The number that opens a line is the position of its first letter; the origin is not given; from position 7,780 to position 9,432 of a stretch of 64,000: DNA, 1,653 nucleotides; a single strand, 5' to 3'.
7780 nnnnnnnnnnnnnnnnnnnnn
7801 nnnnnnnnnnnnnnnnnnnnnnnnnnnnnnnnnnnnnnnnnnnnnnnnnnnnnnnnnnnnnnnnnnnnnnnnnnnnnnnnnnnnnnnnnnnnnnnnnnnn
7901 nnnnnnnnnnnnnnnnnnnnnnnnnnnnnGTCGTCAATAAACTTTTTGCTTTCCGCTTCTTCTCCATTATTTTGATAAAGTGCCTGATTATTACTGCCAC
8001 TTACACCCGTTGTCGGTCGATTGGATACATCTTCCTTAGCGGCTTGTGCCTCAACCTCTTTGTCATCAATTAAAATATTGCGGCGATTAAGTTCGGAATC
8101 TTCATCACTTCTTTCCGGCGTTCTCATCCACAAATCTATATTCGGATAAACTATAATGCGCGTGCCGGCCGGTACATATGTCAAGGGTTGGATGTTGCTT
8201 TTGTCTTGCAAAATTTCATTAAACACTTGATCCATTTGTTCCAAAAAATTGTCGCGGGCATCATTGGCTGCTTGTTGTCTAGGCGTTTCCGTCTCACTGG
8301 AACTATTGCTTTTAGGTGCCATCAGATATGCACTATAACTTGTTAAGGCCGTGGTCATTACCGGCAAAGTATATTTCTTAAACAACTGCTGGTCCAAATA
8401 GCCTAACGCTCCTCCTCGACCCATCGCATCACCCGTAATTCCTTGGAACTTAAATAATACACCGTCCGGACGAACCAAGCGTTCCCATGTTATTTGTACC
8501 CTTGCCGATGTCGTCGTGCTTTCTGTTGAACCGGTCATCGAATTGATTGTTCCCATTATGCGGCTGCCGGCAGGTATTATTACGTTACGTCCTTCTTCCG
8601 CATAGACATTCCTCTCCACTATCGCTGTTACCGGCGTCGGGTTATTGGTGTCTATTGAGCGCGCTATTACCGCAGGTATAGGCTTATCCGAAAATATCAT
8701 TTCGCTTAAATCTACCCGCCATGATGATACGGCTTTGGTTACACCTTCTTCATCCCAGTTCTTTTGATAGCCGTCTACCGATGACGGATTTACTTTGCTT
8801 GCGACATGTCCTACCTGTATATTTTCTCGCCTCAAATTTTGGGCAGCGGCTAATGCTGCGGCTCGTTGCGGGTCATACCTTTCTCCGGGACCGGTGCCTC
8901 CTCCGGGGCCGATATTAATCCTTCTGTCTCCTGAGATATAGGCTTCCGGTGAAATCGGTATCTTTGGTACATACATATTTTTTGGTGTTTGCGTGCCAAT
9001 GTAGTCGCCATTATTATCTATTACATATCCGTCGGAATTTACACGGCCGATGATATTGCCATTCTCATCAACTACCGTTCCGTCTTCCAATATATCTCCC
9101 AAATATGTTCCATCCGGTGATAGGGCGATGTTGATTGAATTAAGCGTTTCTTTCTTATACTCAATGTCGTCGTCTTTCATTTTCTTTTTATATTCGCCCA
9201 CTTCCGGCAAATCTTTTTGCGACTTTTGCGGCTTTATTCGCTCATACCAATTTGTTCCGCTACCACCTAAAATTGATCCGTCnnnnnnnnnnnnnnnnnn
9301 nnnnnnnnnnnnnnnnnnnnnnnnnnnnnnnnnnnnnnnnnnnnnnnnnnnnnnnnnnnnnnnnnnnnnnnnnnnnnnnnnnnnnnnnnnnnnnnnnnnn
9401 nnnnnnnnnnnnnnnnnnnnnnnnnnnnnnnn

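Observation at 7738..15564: VirB10 appears split or duplicated across two giant genes that share a ~17-residue repeat I do not recognise from any T4SS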

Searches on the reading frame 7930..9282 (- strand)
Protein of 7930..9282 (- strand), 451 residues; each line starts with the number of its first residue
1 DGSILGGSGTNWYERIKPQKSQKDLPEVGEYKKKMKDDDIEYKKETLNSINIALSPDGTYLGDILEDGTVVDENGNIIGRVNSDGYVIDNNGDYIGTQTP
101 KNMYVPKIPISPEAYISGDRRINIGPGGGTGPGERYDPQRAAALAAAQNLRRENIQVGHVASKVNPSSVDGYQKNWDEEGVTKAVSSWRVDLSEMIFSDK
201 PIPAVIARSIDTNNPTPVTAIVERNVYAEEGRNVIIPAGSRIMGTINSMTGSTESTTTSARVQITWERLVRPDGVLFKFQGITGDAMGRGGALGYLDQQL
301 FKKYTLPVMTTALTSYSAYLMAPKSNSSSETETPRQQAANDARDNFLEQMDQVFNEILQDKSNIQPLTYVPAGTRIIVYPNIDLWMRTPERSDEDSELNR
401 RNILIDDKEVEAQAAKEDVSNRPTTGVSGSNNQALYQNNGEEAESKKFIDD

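Call 46: search_protein_representatives(protein=window:7930-9282:-)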
Query: 451 residues. Proteins with E-value up to 0.001 (for the whole library): 4205; up to 1e-10: 1060; up to 1e-30: 106. The best 150 are listed.
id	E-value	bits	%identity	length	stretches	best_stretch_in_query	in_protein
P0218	5.6e-174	595.3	42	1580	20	2-445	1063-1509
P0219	2.5e-165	566.7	53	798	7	48-431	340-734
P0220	9.3e-161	551.7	44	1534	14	2-415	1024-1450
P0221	1.7e-160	550.8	44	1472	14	1-444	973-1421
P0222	2.3e-157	540.5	48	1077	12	112-437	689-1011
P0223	4.2e-139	480.3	54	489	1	34-441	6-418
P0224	1.1e-138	479.0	41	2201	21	52-422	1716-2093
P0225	2.2e-137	474.7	40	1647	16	44-416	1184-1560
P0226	4.1e-136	470.5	42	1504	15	2-403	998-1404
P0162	1.6e-134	465.2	40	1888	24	114-428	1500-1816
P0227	1.7e-133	461.9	44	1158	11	25-444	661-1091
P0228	3.3e-130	451.0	48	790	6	9-443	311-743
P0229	9.4e-129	446.2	42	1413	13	44-416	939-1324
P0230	8.2e-120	416.8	47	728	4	43-436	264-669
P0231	4.3e-116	404.5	37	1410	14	14-444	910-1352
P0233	3.8e-108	378.3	38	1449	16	44-446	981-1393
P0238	1.0e-103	363.7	40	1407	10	38-440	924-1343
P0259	1.1e-73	264.8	37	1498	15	160-439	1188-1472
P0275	2.4e-54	201.1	47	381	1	174-398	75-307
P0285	1.1e-40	156.0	36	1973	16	184-291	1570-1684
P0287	4.7e-39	150.7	38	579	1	171-388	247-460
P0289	2.9e-38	148.1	33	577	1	170-426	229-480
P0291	1.8e-36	142.1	36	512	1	174-392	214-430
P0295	1.3e-35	139.3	37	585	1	134-416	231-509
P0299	2.8e-34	134.9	35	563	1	146-433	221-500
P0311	1.0e-31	126.5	42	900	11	47-98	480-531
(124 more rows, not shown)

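Call 54: search_protein_families(library=pfam, proteins=[P0287, P0289, P0295, P0299, P0291, P0275, P0259, P0285, P0224], max_evalue=0.01)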
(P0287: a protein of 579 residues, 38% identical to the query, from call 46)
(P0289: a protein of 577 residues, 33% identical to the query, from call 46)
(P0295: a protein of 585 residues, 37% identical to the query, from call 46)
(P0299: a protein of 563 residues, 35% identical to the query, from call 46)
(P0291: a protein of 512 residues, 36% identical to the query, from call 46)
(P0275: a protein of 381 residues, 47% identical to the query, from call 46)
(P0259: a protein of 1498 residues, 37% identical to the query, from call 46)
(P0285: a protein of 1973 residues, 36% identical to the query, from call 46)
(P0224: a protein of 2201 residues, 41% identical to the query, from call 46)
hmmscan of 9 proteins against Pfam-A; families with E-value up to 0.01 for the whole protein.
P0287 (579 aa): 1 family
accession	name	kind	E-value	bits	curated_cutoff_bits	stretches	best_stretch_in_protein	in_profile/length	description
PF03743.19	TrbI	-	1.3e-36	126.7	35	1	272-458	2-188/188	Bacterial conjugation TrbI-like protein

P0289 (577 aa): 1 family
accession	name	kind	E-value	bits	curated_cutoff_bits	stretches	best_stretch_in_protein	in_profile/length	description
PF03743.19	TrbI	-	7.3e-38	130.7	35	1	255-443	2-188/188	Bacterial conjugation TrbI-like protein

P0295 (585 aa): 1 family
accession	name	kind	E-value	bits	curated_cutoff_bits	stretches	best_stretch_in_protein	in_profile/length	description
PF03743.19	TrbI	-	1.9e-29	103.3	35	1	289-475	2-187/188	Bacterial conjugation TrbI-like protein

P0299 (563 aa): 1 family
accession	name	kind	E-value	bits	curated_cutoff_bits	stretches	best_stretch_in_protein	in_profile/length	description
PF03743.19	TrbI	-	3e-30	105.9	35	1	269-451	1-186/188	Bacterial conjugation TrbI-like protein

P0291 (512 aa): 1 family
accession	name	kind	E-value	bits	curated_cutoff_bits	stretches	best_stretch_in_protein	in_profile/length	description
PF03743.19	TrbI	-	8.8e-42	143.5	35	1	236-424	2-188/188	Bacterial conjugation TrbI-like protein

P0275 (381 aa): 1 family
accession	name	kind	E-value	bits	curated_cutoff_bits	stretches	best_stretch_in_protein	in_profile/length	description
PF03743.19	TrbI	-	3.3e-36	125.3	35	1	98-295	2-188/188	Bacterial conjugation TrbI-like protein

P0259 (1498 aa): 4 families
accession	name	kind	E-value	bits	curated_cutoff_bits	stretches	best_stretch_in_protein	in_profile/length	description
PF21785.3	Bflower_2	-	6.5e-53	177.8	38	8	310-409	3-96/112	5-fold beta-flower protein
PF03743.19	TrbI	-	2.6e-24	86.6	35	1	1222-1412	2-182/188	Bacterial conjugation TrbI-like protein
PF12396.14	DUF3659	-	1.5e-16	60.4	24.8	1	829-879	11-57/61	Protein of unknown function (DUF3659)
PF21784.3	Bflower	-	4.4e-15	56.5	25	0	765-824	4-61/116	4-fold beta flower protein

P0285 (1973 aa): 4 families
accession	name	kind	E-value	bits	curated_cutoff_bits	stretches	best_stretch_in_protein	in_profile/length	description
PF21785.3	Bflower_2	-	1.7e-38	131.3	38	1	730-789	33-89/112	5-fold beta-flower protein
PF21784.3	Bflower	-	3.5e-26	92.3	25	1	801-883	5-65/116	4-fold beta flower protein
PF03743.19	TrbI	-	3.9e-18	66.4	35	1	1582-1814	2-188/188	Bacterial conjugation TrbI-like protein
PF12396.14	DUF3659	-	1.5e-09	38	24.8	2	811-864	9-55/61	Protein of unknown function (DUF3659)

P0224 (2201 aa): 6 families
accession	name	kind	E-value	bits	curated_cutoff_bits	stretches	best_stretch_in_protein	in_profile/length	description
PF21785.3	Bflower_2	-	5e-107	352.1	38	13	1611-1700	11-96/112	5-fold beta-flower protein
PF21784.3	Bflower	-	2.3e-45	154.1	25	3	1464-1527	1-63/116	4-fold beta flower protein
PF03743.19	TrbI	-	3.5e-31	109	35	1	1864-2061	2-188/188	Bacterial conjugation TrbI-like protein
PF12396.14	DUF3659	-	1.6e-29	102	24.8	3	349-399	9-55/61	Protein of unknown function (DUF3659)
PF05593.20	RHS_repeat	-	8.5e-14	52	22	1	1416-1449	1-38/38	RHS Repeat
PF18342.7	LytB_SH3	-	0.00052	20.5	25.8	0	1414-1432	13-31/67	Endo-beta-N-acetylglucosaminidase LytB SH3 domain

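Call 56: list_cluster_members(proteins=[P0287, P0289, P0295, P0291, P0224, P0285, P0275, P0259])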
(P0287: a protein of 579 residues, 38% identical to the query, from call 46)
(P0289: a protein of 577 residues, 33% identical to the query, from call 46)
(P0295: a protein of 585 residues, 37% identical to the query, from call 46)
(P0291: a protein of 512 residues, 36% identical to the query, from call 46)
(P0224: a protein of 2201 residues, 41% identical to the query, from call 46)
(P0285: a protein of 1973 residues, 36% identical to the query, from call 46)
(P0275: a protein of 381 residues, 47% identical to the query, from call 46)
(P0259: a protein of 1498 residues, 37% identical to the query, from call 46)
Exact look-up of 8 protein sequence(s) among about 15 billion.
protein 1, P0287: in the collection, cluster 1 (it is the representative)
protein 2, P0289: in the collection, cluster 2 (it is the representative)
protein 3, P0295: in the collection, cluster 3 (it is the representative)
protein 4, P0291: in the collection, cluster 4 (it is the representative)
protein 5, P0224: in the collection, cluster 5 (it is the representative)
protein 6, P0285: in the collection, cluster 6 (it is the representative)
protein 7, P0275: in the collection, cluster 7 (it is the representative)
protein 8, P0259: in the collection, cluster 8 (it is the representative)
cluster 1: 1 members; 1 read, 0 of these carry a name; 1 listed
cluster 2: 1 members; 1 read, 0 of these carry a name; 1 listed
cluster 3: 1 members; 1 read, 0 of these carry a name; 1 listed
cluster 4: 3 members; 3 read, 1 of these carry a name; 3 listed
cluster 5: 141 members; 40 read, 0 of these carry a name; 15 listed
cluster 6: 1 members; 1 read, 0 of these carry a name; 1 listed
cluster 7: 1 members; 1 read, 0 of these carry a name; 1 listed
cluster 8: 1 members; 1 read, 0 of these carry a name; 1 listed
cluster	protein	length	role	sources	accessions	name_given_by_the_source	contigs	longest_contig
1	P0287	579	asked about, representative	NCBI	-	-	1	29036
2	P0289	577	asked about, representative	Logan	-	-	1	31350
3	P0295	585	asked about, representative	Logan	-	-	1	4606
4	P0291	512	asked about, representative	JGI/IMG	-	hypothetical protein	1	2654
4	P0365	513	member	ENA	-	-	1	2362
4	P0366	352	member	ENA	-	-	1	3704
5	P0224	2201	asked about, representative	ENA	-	-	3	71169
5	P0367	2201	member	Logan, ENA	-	-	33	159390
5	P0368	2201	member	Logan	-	-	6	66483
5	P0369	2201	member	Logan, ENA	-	-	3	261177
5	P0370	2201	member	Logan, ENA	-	-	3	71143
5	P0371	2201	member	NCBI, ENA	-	-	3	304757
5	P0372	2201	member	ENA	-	-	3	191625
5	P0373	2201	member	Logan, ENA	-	-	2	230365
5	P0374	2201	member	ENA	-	-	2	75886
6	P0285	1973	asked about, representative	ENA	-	-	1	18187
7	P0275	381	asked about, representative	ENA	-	-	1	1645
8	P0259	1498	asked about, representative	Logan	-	-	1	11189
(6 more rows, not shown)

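Call 57: find_related_loci(query=P0287, collection=genome_contigs, flank=8000)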
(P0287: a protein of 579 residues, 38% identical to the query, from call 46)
Query P0287 (579 aa) in genome_contigs; peptide patterns used: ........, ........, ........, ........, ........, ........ (x = any residue, [..] = any of these).
203 stretches matched a pattern; 2 encode a relative of the query (tblastn E <= 1e-3); 1 distinct loci.
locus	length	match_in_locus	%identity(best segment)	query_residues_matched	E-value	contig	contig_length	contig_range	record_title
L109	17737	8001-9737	100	1-579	0e+0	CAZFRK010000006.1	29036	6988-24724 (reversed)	MAG TPA_asm: uncultured Rhodobacterales bacterium isolate SRP304446_co1_84 genome assembly, contig: NODE_1085_length_290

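Call 82: search_protein_families(library=pfam, proteins=[P0311, L109:11535-13814:+], max_evalue=0.001)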
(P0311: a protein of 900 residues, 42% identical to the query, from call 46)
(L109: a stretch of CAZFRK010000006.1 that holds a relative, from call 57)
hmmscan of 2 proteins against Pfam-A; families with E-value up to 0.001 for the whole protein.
P0311 (900 aa): 5 families
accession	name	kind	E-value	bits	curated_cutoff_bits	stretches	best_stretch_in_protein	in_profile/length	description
PF21785.3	Bflower_2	-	1.4e-57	192.9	38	6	672-742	13-81/112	5-fold beta-flower protein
PF21784.3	Bflower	-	2.4e-36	125.1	25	5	663-725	3-64/116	4-fold beta flower protein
PF12396.14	DUF3659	-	1.1e-28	99.3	24.8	1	285-328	15-55/61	Protein of unknown function (DUF3659)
PF16976.10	RcpC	-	1.9e-18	66.9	28.8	1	124-246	3-114/114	Flp pilus assembly protein RcpC/CpaB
PF05593.20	RHS_repeat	-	7e-11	42.7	22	0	488-520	2-38/38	RHS Repeat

L109:11535-13814:+ (759 aa): 3 families
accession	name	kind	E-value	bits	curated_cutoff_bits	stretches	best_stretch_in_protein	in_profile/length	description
PF02534.20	T4SS-DNA_transf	-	9.4e-57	193.3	20.1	2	405-685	192-452/468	Type IV secretory system Conjugative DNA transfer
PF12696.13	TraG-D_C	-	8.3e-21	74.7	22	1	531-655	1-125/126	TraM recognition site of TraD and TraG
PF10412.15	TrwB_AAD_bind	-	3.7e-16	59.4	20.5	1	532-658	246-370/387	Type IV secretion-system coupling protein DNA-binding domain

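Call 84: find_encoding_contigs(protein=P0311, flank=8000, max_places=2)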
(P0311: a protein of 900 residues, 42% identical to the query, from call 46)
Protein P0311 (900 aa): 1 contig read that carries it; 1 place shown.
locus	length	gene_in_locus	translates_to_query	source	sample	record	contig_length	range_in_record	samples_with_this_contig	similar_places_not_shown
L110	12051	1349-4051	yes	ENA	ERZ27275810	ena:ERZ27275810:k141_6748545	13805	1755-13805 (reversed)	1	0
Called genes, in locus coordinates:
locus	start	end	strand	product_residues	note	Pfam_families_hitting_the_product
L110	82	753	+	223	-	-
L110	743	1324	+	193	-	-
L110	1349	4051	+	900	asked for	PF16976:RcpC, PF05593:RHS_repeat (faint), PF21785:Bflower_2, PF12396:DUF3659 (faint), PF21785:Bflower_2, PF21784:Bflower (weak), PF21785:Bflower_2, PF21784:Bflower (weak)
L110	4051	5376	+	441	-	PF13629:T2SS-T3SS_pil_N, PF00263:Secretin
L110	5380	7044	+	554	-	PF00498:FHA, PF00437:T2SSE, PF27713:UCP018868 (weak)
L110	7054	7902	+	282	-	PF00482:T2SSF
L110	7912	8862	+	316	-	PF00482:T2SSF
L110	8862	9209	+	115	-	PF02643:DUF192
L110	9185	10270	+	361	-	PF23914:TPR_CcmH_CycH (faint), PF13414:TPR_11, PF13432:TPR_16, PF14559:TPR_19, PF13431:TPR_17 (weak), PF00515:TPR_1, PF07719:TPR_2 (weak), PF13428:TPR_14 (weak), +5 more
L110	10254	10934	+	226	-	PF07811:TadE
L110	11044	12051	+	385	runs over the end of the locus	PF12679:ABC2_membrane_2, PF12698:ABC2_membrane_3, PF01061:ABC2_membrane (weak), PF12730:ABC2_membrane_4 (weak)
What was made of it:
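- Closest known: CpaB/RcpC with beta-flower repeats in a Tad pilus locus. Same: The same repeat family is attached to an inner-membrane-anchored periplasmic component of another envelope-spanning machine, encoded next to its secretin (call 82, 84).
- The same repeat is attached to an unrelated machine component, CpaB/RcpC of a Tad pilus (call 82, 84), so the module can move between proteins.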

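Call 91: find_encoding_contigs(protein=P0238, flank=7000, max_places=1)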
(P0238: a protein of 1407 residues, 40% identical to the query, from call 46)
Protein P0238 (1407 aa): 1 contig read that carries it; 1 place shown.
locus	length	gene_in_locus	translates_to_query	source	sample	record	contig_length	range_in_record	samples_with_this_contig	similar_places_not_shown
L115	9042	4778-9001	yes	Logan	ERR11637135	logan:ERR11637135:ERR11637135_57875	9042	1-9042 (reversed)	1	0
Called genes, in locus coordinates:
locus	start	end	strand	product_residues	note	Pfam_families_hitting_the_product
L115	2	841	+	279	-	?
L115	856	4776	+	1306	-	-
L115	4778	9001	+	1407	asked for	PF21784:Bflower (faint), PF21785:Bflower_2 (weak), PF03743:TrbI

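Call 92: find_encoding_contigs(protein=P0233, flank=7000, max_places=1)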
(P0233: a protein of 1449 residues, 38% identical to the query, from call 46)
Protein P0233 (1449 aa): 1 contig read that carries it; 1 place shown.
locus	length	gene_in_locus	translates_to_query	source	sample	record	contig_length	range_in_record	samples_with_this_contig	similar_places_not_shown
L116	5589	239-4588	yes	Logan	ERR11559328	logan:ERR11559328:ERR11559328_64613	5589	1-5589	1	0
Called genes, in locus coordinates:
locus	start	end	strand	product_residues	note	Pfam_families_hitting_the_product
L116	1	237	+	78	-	?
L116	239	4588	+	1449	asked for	PF12396:DUF3659 (faint), PF21785:Bflower_2 (weak), PF21784:Bflower (weak), PF21785:Bflower_2, PF03743:TrbI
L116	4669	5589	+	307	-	?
